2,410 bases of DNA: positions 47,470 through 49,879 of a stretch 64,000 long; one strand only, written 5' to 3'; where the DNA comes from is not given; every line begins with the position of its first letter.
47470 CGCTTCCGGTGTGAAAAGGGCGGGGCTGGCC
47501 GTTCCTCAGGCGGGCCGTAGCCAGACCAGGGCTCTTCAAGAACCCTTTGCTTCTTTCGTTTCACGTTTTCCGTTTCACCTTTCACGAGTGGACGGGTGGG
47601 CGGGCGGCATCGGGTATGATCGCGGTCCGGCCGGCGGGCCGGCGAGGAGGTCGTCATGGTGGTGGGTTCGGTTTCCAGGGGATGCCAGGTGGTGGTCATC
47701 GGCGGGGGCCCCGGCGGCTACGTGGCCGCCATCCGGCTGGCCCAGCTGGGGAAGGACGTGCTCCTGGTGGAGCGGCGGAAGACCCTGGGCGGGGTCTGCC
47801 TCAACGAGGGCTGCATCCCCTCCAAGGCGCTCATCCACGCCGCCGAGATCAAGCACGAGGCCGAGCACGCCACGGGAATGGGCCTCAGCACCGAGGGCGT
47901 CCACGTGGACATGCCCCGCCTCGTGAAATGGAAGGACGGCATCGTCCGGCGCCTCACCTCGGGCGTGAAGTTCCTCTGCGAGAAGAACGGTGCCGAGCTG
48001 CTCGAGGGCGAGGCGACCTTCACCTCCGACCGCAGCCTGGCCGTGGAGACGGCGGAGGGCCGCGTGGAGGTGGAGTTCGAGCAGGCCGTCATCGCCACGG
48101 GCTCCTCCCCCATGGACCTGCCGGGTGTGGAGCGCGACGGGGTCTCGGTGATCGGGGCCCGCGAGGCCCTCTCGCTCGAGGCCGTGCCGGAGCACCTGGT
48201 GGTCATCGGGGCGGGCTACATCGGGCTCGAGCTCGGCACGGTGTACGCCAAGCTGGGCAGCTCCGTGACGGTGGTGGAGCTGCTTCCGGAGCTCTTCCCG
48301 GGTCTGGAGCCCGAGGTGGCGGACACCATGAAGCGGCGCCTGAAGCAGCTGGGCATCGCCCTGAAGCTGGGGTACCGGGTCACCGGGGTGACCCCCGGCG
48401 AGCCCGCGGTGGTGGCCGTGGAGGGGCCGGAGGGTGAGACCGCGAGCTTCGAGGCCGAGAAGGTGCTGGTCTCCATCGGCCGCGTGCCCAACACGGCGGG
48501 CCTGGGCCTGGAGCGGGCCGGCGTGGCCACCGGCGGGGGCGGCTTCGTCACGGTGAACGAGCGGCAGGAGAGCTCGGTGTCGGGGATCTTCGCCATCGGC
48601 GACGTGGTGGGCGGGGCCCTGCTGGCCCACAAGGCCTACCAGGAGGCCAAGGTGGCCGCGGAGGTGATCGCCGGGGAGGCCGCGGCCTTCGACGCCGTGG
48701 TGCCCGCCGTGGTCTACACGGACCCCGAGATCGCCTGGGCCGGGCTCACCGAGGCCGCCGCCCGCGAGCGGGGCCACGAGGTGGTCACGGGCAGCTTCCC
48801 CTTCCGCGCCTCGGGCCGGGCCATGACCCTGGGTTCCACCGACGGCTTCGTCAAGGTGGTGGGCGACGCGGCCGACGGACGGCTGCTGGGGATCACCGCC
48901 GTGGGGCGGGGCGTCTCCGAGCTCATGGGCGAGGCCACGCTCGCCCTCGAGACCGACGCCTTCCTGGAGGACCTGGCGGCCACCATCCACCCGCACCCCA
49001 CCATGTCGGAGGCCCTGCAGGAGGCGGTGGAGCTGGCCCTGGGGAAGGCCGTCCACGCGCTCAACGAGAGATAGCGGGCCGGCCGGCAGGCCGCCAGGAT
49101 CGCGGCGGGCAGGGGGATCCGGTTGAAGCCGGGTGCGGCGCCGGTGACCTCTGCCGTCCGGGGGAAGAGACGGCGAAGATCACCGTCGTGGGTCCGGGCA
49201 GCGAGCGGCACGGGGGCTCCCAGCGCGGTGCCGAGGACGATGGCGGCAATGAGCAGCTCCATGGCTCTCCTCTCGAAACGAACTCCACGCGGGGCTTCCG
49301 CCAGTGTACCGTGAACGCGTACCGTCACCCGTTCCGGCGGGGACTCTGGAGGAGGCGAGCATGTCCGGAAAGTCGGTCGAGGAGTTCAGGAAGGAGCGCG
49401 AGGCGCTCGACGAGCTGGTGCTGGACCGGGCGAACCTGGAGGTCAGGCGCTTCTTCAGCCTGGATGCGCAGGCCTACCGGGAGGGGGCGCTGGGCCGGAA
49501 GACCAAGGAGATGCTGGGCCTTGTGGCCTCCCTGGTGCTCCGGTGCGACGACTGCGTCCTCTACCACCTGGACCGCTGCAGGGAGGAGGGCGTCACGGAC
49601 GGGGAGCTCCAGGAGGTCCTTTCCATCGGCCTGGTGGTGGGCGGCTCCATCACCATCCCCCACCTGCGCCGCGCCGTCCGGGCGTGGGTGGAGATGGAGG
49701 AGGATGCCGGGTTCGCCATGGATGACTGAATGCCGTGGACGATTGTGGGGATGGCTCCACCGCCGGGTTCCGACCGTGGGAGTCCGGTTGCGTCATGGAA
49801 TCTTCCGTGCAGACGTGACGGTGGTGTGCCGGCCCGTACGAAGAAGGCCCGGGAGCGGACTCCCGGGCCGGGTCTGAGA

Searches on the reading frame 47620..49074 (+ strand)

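Call 20: search_protein_families(library=pfam, proteins=[window:47620-49074:+], max_evalue=0.0001)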
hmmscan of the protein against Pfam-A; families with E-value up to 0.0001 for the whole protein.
window:47620-49074:+ (484 aa): 12 families
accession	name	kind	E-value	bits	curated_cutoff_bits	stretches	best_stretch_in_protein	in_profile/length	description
PF07992.20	Pyr_redox_2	-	1.2e-70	238.7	26.1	1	23-343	2-291/291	Pyridine nucleotide-disulphide oxidoreductase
PF02852.28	Pyr_redox_dim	-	8.8e-37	126.1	25.3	1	361-469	1-109/110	Pyridine nucleotide-disulphide oxidoreductase, dimerisation domain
PF00070.33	Pyr_redox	-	1.4e-25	90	22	1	192-267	1-77/82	Pyridine nucleotide-disulphide oxidoreductase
PF13450.12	NAD_binding_8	-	7.7e-11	42.5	21.9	1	26-61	1-36/68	NAD(P)-binding Rossmann-like domain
PF12831.13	FAD_oxidored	-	8.7e-11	42.2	27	1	23-67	1-45/416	FAD dependent oxidoreductase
PF01134.28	GIDA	-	3.2e-09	36.8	22.1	1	23-87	1-62/391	Glucose inhibited division protein A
PF03486.20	HI0933_like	-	4e-09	36.7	50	1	23-57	2-36/244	HI0933-like protein Rossmann domain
PF13738.12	Pyr_redox_3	-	6.3e-09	35.9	30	0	139-327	113-305/305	Pyridine nucleotide-disulphide oxidoreductase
PF01494.25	FAD_binding_3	-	5.6e-07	29.5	22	1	22-55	2-35/349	FAD binding domain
PF00890.30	FAD_binding_2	-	1.9e-06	27.8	20.4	1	24-58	2-36/414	FAD binding domain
PF03721.20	UDPG_MGDP_dh_N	-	4.6e-06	26.8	27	0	193-221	3-31/187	UDP-glucose/GDP-mannose dehydrogenase family, NAD binding domain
PF01266.30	DAO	-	1.3e-05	25.3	27.9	0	24-57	2-35/353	FAD dependent oxidoreductase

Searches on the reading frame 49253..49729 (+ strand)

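Call 20: search_protein_families(library=pfam, proteins=[window:49253-49729:+], max_evalue=0.0001)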
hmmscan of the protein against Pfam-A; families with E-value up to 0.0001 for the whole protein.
window:49253-49729:+ (158 aa): 1 family
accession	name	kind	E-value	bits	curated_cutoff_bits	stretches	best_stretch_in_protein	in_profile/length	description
PF02627.25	CMD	-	9.2e-16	58.1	23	1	65-143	5-83/84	Carboxymuconolactone decarboxylase family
